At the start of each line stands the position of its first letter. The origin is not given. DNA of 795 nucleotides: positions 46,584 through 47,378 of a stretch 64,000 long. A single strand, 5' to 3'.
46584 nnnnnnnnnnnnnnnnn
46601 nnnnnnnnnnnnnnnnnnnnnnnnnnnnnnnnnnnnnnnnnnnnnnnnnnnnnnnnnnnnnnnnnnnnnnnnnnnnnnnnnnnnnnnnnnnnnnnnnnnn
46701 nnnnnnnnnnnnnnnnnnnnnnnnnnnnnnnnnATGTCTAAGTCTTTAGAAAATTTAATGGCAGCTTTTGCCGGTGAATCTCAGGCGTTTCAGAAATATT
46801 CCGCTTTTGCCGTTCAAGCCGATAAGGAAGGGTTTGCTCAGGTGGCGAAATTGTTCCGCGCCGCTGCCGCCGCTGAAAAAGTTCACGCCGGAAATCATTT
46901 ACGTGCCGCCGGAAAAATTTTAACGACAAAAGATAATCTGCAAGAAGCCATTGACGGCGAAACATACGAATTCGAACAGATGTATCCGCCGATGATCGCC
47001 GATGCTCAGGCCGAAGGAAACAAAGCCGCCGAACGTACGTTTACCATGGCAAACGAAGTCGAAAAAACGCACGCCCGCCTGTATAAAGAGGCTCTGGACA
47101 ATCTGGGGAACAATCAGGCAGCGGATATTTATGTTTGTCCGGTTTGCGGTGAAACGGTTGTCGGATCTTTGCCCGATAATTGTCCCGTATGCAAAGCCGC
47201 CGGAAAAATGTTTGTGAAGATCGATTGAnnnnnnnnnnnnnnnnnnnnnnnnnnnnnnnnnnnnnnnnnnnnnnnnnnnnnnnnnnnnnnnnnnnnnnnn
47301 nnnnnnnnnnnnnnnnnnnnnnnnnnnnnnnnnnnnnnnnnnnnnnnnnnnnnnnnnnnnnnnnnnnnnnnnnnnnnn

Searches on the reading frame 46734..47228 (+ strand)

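Call 33: search_protein_families(library=pfam, proteins=[window:46734-47228:+], max_evalue=0.01)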
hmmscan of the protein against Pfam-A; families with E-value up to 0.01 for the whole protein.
window:46734-47228:+ (164 aa): 4 families
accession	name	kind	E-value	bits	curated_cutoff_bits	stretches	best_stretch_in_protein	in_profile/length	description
PF02915.23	Rubrerythrin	-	3e-25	89.6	22.8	1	6-120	1-136/137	Rubrerythrin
PF21349.2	RUBY_RBDX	-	9.4e-08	31.8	26.5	1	133-160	1-29/30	Rubrerythrin, rubredoxin-like domain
PF19335.5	HMBD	-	0.00067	20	23.6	1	133-155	2-23/28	Heavy metal binding domain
PF22795.1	DUF4796_N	-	0.003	17.8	27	0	145-154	17-26/29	DUF4796 N-terminal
